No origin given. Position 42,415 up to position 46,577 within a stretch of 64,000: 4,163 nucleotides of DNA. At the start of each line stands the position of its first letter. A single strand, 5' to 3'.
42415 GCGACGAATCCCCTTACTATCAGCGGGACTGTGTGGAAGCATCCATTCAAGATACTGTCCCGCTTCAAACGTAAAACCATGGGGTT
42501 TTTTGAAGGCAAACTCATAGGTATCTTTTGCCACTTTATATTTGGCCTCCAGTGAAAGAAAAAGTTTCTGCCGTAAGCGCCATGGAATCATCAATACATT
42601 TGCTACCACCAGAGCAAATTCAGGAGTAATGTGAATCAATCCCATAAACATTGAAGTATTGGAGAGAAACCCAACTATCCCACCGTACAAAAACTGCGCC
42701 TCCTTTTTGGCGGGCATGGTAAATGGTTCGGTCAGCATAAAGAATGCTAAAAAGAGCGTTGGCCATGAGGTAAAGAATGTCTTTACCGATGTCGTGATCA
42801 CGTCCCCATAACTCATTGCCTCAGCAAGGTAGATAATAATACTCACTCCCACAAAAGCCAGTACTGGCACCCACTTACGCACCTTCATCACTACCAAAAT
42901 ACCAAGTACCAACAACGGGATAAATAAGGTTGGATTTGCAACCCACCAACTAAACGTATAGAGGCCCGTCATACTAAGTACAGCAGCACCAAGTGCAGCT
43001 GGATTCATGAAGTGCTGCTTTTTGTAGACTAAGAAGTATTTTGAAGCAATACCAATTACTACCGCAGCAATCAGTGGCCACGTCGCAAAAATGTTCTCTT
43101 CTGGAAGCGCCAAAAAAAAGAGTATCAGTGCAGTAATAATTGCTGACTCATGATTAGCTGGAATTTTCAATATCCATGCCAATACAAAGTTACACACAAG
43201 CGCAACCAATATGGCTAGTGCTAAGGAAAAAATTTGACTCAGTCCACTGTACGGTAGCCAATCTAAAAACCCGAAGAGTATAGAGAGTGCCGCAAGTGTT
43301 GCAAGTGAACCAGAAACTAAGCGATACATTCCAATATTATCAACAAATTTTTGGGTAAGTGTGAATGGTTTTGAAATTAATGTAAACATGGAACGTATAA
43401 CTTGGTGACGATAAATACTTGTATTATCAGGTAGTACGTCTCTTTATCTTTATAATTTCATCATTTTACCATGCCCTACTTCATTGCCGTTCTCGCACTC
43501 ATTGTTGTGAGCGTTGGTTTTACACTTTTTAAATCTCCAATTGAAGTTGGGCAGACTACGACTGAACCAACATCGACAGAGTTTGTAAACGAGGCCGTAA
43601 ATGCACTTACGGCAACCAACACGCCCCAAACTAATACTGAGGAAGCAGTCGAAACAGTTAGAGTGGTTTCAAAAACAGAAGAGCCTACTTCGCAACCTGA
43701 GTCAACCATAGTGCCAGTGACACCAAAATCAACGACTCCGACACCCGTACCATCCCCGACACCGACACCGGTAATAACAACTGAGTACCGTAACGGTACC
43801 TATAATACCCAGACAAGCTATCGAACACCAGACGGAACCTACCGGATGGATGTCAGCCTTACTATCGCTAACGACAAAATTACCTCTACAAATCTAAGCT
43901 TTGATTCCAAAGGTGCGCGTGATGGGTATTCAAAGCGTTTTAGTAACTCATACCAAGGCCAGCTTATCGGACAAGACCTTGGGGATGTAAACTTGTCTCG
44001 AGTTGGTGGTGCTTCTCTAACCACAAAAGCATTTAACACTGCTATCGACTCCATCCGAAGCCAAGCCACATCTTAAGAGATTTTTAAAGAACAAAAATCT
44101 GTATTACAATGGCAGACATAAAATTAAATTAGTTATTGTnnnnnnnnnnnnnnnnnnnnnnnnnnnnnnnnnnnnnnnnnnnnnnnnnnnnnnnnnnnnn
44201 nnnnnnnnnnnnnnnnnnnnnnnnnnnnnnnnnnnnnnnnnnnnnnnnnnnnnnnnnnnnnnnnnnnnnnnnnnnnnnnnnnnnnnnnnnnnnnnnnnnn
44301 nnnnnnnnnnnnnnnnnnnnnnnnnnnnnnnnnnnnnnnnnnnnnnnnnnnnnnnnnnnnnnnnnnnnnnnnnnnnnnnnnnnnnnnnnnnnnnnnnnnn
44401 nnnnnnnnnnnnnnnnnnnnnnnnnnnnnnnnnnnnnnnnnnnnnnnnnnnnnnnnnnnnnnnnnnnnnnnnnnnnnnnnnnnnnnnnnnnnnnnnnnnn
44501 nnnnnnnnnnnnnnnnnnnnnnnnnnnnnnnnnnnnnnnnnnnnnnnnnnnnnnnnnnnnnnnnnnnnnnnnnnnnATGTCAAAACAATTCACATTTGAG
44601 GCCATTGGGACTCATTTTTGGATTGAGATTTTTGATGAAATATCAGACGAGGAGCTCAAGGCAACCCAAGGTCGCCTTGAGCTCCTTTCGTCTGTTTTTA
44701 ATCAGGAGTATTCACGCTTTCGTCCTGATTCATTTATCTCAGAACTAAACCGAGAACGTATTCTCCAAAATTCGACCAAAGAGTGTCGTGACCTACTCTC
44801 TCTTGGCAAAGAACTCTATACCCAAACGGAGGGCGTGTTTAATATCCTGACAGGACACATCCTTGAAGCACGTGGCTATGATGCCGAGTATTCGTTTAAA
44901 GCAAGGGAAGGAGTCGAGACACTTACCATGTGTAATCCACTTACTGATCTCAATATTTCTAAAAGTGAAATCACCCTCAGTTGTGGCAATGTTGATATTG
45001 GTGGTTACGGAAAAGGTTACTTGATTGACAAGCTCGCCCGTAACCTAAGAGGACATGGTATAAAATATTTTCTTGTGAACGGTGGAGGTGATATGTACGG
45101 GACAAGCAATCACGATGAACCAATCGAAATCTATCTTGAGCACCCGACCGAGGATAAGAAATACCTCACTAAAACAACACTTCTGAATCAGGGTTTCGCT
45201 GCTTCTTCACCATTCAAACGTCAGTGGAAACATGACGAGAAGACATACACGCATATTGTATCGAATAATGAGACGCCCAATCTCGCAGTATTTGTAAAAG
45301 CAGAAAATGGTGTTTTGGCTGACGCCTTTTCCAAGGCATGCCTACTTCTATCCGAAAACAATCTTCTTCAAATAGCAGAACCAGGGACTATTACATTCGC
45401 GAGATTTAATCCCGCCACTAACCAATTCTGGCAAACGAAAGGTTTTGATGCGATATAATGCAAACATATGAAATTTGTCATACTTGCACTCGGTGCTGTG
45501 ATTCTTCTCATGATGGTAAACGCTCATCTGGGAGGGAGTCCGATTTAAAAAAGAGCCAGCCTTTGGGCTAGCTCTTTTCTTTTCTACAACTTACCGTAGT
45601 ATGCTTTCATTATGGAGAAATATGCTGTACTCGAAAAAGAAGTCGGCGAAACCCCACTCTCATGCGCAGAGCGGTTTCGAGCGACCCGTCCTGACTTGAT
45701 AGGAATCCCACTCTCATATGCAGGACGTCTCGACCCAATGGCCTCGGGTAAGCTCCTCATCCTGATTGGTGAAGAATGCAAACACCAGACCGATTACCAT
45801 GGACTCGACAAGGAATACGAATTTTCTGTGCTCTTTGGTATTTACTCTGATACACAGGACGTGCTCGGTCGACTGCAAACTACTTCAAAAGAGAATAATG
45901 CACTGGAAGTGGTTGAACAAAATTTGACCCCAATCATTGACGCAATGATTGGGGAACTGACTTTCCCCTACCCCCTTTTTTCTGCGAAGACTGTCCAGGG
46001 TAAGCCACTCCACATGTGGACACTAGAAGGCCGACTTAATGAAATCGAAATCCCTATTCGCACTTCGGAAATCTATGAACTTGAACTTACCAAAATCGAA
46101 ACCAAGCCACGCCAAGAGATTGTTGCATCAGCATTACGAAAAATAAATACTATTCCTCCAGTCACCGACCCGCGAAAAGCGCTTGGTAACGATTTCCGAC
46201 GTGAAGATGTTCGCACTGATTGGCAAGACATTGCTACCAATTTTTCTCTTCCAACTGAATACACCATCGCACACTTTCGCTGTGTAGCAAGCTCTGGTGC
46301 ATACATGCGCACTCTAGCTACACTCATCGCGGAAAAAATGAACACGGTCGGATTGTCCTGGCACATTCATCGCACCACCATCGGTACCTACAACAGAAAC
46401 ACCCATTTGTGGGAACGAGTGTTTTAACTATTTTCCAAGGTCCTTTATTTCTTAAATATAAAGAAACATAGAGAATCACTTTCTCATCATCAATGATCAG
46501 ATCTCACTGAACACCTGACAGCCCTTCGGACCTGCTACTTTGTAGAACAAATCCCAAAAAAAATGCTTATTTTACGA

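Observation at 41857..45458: Flavinylation locus: two paralogous FMN-binding-domain proteins plus ApbE, divergent from a membrane-anchored FNR-like oxidoreductase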

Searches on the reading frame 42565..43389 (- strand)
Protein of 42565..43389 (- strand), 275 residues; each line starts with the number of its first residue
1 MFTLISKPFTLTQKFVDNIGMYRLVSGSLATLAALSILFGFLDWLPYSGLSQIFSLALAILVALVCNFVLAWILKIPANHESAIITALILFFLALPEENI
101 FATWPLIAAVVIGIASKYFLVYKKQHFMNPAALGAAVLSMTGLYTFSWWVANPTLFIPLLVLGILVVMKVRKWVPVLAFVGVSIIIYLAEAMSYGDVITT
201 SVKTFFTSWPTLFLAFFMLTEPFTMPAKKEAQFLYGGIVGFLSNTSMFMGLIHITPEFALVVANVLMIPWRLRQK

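Call 38: search_solved_structures(query=window:42565-43389:-, max_evalue=1, show_alignments=4)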
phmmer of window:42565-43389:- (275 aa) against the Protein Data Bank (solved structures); distinct sequences matched with E-value up to 1: 1.
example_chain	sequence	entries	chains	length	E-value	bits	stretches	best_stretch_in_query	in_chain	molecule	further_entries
5eik_A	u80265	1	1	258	0.26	14.2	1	206-255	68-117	Uncharacterized protein Y57A10A.28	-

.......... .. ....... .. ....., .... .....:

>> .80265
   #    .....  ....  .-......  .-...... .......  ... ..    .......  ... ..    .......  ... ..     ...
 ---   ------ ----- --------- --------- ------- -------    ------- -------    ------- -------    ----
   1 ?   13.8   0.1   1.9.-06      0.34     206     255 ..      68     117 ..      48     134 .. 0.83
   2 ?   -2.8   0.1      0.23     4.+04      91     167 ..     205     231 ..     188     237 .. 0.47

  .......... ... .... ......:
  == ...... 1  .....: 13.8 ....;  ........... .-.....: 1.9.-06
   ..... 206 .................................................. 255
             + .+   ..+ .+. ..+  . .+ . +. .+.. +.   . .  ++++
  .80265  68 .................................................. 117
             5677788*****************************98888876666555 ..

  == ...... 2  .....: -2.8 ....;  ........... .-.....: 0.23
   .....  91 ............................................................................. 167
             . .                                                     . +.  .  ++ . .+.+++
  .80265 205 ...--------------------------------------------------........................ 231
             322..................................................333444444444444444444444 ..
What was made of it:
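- Tried and rejected: phmmer of the membrane domain against PDB found nothing (call 38).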

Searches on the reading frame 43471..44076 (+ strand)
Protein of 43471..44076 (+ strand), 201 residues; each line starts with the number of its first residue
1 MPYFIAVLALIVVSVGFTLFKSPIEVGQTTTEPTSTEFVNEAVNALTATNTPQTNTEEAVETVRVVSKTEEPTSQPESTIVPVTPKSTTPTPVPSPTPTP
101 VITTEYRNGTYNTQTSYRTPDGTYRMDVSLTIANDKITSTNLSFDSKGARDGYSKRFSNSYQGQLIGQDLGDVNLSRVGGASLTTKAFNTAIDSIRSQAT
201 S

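Call 3: search_protein_families(library=pfam, proteins=[window:43471-44076:+], max_evalue=1)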
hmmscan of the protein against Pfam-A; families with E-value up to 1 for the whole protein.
window:43471-44076:+ (201 aa): 3 families
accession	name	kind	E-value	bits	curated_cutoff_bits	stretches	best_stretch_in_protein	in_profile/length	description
PF10696.14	DUF2501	-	0.15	12.7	21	1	154-200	31-76/78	Protein of unknown function (DUF2501)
PF04205.19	FMN_bind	-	0.16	13.1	22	1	126-193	6-73/77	FMN-binding domain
PF14221.11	DUF4330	-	0.23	12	27.6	1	5-147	21-142/167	Domain of unknown function (DUF4330)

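Call 4: search_protein_families(library=ncbifam, proteins=[window:43471-44076:+], max_evalue=1)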
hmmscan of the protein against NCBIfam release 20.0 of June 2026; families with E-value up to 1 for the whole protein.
window:43471-44076:+ (201 aa): 6 families
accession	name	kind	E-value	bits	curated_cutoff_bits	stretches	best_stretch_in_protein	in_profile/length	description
NF008084.0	PRK10819.1-5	equivalog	0.00035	20.5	315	1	9-115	24-125/249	TonB system transport protein TonB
TIGR04526.1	predic_Ig_block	subfamily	0.00059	18.9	150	1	13-123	16-133/693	putative immunoglobulin-blocking virulence protein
NF033761.1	gliding_GltJ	equivalog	0.0052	15.9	450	1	7-108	380-486/671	adventurous gliding motility protein GltJ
NF033186.1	internalin_K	exception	0.012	14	1100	1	45-107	486-547/604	class 1 internalin InlK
NF041941.1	lipo_FMN_PplA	exception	0.025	13.8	325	1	104-163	56-110/302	extracellular electron transfer flavoprotein PplA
NF041057.1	Rcas_1661_fam_Se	equivalog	0.73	9.3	190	0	49-111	15-82/247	Rcas_1661 family thioredoxin-like (seleno)lipoprotein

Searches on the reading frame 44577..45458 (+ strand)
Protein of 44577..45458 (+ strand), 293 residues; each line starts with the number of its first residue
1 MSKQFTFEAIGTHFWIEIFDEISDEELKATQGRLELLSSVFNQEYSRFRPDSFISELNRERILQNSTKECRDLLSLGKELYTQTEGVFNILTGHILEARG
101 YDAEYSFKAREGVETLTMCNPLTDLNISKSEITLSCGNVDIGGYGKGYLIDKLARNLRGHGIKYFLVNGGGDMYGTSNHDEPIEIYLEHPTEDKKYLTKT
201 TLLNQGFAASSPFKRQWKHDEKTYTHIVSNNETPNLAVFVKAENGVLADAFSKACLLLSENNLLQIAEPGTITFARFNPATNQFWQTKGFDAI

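Call 3: search_protein_families(library=pfam, proteins=[window:44577-45458:+], max_evalue=1)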
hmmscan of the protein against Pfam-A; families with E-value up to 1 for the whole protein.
window:44577-45458:+ (293 aa): 2 families
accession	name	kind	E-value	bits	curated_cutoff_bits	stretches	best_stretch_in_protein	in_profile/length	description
PF02424.20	ApbE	-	3.3e-32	112.5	25.6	1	11-268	2-256/266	ApbE family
PF02606.20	LpxK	-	0.07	12.7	27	1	134-178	38-79/328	Tetraacyldisaccharide-1-P 4'-kinase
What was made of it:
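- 44577..45458 (+): 293-aa ApbE-family FAD:protein FMN transferase of the leaderless 'long' class (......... start). Its start overlaps the stop of the preceding gene (TAATG). PF02424 112.5 bits (call 3).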

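Call 4: search_protein_families(library=ncbifam, proteins=[window:44577-45458:+], max_evalue=1)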
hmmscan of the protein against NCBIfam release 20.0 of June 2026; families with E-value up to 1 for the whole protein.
window:44577-45458:+ (293 aa): 2 families
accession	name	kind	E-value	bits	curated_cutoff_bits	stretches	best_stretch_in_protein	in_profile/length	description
NF007774.0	PRK10461.1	equivalog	8.9e-11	41.3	498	1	9-258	41-308/351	FAD:protein FMN transferase ApbE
NF010675.0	PRK14072.1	subfamily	0.18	10.5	273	1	151-177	93-119/416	diphosphate--fructose-6-phosphate 1-phosphotransferase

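Call 59: search_solved_structures(query=window:44577-45455:+, max_evalue=0.001, show_alignments=2)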
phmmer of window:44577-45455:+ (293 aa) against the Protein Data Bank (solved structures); distinct sequences matched with E-value up to 0.001: 7.
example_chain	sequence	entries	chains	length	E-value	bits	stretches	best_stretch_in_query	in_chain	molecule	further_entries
5mgy_H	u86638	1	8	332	1.7e-10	44.2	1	5-273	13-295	FAD:protein FMN transferase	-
4xgw_A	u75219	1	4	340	8.9e-10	41.8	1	33-261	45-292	FAD:protein FMN transferase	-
6nxi_A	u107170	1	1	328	2.5e-09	40.3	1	9-273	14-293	FAD:protein FMN transferase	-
2o18_A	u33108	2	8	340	3.2e-09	39.9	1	33-261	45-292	Thiamine biosynthesis lipoprotein apbE | FAD:protein FMN transferase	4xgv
4xgx_A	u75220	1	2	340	1.6e-08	37.7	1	43-261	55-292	FAD:protein FMN transferase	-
6nxj_A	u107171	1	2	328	6.1e-08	35.7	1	9-272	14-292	FAD:protein FMN transferase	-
3pnd_A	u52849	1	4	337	2.4e-06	30.5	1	134-258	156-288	Thiamine biosynthesis lipoprotein ApbE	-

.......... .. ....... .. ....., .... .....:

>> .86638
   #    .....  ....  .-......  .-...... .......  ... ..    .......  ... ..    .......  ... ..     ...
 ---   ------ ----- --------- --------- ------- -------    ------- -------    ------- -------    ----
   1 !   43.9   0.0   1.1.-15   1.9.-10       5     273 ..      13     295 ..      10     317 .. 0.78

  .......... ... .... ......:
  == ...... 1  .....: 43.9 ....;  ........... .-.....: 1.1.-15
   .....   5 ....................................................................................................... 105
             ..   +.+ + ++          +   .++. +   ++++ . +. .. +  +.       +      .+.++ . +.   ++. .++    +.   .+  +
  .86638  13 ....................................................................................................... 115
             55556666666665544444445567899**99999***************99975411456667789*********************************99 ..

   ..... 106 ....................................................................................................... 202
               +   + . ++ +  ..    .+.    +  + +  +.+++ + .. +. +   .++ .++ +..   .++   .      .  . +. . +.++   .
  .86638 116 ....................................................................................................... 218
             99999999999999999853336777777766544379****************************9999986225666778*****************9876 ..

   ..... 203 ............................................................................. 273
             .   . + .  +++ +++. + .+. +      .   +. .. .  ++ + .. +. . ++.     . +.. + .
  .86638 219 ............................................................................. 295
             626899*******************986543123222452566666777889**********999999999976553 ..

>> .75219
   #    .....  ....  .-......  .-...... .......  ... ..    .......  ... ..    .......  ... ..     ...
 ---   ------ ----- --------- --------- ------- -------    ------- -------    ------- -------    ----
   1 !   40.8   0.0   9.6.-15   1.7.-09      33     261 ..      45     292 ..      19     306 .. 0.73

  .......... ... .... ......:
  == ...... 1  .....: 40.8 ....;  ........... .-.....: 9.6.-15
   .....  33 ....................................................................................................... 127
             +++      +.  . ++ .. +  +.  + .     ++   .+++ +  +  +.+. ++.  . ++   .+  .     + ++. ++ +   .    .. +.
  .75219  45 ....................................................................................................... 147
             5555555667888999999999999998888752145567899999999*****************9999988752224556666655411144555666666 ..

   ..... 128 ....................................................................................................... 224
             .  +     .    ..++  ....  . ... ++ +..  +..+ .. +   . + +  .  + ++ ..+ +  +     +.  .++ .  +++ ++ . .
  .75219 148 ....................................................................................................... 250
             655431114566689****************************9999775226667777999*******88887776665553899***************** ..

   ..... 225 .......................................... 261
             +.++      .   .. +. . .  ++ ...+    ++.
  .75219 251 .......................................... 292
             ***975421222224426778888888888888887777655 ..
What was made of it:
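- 44577..45458 (+): It matches PDB ApbE 5mgy at 1.7e-10, with alignment starting at query residue 5 (call 59).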

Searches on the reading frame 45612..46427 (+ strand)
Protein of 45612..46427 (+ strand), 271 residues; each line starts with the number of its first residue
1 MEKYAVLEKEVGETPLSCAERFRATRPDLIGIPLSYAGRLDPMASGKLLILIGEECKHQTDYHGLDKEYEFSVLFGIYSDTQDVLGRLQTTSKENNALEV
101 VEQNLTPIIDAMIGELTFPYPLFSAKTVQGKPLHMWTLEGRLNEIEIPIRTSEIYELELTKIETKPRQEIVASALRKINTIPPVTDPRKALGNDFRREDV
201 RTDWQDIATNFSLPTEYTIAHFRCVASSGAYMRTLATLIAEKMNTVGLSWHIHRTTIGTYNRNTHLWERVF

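Call 3: search_protein_families(library=pfam, proteins=[window:45612-46427:+], max_evalue=1)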
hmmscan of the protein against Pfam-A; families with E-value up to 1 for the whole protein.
window:45612-46427:+ (271 aa): 2 families
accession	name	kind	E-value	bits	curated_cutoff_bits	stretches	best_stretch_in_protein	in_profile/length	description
PF01509.24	TruB_N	-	2.1e-22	80.5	27.3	1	36-165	11-135/149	TruB family pseudouridylate synthase (N terminal domain)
PF16592.10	Cas9_REC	-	0.18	10.9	25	1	55-106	401-452/541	REC lobe of CRISPR-associated endonuclease Cas9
